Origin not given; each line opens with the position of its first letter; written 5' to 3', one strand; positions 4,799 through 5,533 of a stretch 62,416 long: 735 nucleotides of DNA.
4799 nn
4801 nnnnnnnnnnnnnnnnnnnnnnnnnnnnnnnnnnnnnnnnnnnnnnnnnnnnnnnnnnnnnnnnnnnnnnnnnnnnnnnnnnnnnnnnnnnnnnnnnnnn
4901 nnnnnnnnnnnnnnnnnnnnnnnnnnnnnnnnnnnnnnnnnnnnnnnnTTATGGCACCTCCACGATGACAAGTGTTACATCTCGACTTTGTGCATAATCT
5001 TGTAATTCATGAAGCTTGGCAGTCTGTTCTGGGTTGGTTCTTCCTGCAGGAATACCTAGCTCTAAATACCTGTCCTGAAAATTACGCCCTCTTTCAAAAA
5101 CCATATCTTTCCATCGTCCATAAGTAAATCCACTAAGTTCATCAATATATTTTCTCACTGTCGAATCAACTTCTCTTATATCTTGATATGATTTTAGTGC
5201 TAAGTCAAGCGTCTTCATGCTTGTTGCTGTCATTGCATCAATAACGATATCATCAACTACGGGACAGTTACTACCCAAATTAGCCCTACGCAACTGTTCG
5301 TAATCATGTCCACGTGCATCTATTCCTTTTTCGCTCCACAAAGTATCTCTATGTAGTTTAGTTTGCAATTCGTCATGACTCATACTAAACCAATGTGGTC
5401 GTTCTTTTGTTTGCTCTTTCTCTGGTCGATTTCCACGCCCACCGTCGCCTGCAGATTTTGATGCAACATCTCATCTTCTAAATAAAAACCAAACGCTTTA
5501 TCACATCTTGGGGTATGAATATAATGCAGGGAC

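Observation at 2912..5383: Array of four immunity-like paralogs, each preceded by a decayed copy of the last 40-47 codons of a small nuclease-like toxin gene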

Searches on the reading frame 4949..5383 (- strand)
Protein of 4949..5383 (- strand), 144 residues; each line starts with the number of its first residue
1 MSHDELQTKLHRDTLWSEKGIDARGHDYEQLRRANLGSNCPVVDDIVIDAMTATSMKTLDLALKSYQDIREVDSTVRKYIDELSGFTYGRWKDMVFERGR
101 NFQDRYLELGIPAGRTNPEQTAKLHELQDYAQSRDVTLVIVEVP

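Call 3: search_protein_families(library=pfam, proteins=[window:4949-5383:-], max_evalue=1)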
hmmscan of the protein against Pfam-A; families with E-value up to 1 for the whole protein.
window:4949-5383:- (144 aa): 2 families
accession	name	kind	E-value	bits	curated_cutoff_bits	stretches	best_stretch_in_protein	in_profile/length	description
PF21111.3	CDI_toxin_EC869_like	-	3.5e-11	43.9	27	1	41-140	24-122/123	CDI toxin restriction endonuclease-like domain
PF06152.16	Phage_min_cap2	-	0.12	11.7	26.3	1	55-116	38-100/366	Phage minor capsid protein 2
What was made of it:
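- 4949..5383 (-): A: orphan EC869/TA271-type CdiA-CT Zn-DNase domain, 144 aa from an internal ATG. Catalytic E29, D44, S55 and K57 are intact, as is the beta-hairpin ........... The N-terminal X domain and linker are missing. Pfam PF21111 at E=3.5e-11 (call 3).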

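Call 6: search_solved_structures(query=window:4949-5383:-, max_evalue=1, show_alignments=2)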
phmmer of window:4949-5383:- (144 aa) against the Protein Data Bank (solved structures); distinct sequences matched with E-value up to 1: 2.
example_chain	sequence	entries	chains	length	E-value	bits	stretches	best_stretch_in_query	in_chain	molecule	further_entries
2pa8_L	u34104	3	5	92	0.62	13.4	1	40-87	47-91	DNA-directed RNA polymerase subunit L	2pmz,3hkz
8t9t_A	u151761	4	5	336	0.87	12.9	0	48-126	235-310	Isethionate-binding periplasmic protein DctP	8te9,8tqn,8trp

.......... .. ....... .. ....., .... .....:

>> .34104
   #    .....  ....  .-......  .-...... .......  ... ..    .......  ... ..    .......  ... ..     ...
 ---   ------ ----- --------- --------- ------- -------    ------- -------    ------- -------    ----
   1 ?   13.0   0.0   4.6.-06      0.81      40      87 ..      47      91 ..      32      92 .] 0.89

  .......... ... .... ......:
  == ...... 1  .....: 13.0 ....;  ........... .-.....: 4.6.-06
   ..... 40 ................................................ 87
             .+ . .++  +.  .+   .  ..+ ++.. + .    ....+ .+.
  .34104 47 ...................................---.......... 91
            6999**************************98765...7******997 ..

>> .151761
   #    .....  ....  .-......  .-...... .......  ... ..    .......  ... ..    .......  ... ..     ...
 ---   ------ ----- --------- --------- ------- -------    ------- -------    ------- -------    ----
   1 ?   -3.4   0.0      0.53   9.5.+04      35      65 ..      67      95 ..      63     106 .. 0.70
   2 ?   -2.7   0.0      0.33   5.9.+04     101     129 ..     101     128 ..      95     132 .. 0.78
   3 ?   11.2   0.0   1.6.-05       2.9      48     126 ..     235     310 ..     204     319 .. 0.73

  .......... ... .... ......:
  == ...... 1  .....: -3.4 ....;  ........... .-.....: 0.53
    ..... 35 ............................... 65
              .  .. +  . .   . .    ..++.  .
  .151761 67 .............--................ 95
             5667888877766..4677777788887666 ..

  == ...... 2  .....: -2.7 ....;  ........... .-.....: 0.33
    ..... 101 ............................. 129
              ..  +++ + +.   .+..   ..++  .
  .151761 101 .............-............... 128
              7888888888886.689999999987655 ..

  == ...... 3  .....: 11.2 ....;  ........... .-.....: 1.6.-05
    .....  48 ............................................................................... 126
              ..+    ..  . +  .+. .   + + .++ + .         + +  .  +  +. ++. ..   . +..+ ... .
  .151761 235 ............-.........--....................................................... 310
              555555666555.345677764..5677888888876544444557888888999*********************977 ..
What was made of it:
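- Tried and rejected: Single-sequence search of A against PDB sequences gave nothing relevant (call 6).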

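Call 7: find_homologous_proteins(query=window:4949-5383:-, max_evalue=0.001)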
Query window:4949-5383:- (144 aa): 7 proteins with E <= 0.001 among 26 candidates.
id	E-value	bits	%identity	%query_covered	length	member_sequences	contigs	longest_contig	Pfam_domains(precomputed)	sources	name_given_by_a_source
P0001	7.0e-87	306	99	97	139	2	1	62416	PF21111.4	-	-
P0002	7.9e-44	167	55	99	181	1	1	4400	PF21111.4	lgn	-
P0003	2.7e-42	162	56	97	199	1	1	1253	-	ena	-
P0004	2.3e-38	149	52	100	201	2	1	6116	-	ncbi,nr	ncbi:MAG: hypothetical protein Q7R79_04665 [bacterium]|nr:hypothetical protein [bacterium]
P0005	4.1e-37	145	53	100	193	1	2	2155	-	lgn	-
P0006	2.6e-30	123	50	99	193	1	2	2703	-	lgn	-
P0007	2.1e-29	120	53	100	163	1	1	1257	-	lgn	-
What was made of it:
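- Small stand-alone toxin genes of 163-201 aa exist in relatives (call 7).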

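Call 12: find_encoding_contigs(protein=P0004, flank=6000)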
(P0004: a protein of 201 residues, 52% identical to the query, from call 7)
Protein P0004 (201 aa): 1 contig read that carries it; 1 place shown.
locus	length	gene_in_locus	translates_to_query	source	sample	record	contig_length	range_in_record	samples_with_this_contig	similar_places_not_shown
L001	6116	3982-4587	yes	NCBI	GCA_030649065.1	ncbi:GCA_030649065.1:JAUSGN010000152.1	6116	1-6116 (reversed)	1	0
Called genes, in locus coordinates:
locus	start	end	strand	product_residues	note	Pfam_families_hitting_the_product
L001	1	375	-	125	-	?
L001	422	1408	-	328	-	PF00389:2-Hacid_dh (weak), PF02826:2-Hacid_dh_C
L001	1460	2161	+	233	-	PF00696:AA_kinase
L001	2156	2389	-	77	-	-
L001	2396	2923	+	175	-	PF00565:SNase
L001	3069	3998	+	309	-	-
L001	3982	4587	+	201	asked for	-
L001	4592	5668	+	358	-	-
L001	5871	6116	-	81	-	?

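Call 13: find_encoding_contigs(protein=P0002, flank=5000)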
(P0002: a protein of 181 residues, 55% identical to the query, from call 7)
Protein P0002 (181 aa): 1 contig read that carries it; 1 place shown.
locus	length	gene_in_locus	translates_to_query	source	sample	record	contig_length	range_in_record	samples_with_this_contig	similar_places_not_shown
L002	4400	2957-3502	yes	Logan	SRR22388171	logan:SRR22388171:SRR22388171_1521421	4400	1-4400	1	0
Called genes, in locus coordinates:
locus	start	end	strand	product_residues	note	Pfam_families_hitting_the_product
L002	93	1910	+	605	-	-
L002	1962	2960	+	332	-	-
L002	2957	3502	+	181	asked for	PF21111:CDI_toxin_EC869_like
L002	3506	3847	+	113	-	-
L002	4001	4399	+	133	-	?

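Call 24: search_protein_families(library=pfam, proteins=[L001:3015-3998:+, L002:3506-3847:+, L002:93-1910:+, L001:4592-5668:+], max_evalue=1)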
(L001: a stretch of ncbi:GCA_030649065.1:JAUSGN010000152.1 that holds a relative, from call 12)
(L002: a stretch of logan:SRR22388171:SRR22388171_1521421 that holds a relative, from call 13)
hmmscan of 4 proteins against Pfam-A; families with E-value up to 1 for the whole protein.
L001:3015-3998:+ (327 aa): 1 family
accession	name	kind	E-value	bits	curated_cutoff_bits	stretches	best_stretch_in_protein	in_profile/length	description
PF11303.13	DUF3105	-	0.057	13.9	25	1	207-250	73-116/130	Protein of unknown function (DUF3105)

L002:3506-3847:+ (113 aa): 2 families
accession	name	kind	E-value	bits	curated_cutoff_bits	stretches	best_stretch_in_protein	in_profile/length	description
PF16940.10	Tic110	-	0.04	12.9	27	1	55-110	54-109/574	Chloroplast envelope transporter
PF17455.7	LtuB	-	0.043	14.7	25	1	50-83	34-67/79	Late transcription unit B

L002:93-1910:+ (605 aa): 1 family
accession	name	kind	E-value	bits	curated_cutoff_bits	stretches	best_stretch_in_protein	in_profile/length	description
PF20982.2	CSS_CxxC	-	0.71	10.4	27.3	1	464-545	33-114/132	CSS_CxxC domain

L001:4592-5668:+ (358 aa): 0 families

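Call 65: search_protein_families(library=ncbifam, proteins=[window:4949-5383:-, L002:3506-3847:+], max_evalue=0.1)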
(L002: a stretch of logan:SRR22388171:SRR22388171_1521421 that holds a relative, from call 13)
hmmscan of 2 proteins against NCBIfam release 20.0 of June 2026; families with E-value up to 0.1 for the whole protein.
window:4949-5383:- (144 aa): 1 family
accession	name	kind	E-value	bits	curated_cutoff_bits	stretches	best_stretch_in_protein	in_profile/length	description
NF002233.0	PRK01146.1-1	equivalog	0.035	14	79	1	39-85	46-89/92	DNA-directed RNA polymerase subunit L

L002:3506-3847:+ (113 aa): 0 families

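Call 66: search_protein_families(library=padloc, proteins=[window:4949-5383:-, L002:3506-3847:+], max_evalue=0.1)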
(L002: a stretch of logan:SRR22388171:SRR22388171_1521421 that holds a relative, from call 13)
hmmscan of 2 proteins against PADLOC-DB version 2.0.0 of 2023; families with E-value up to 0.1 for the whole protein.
window:4949-5383:- (144 aa): 0 families

L002:3506-3847:+ (113 aa): 0 families
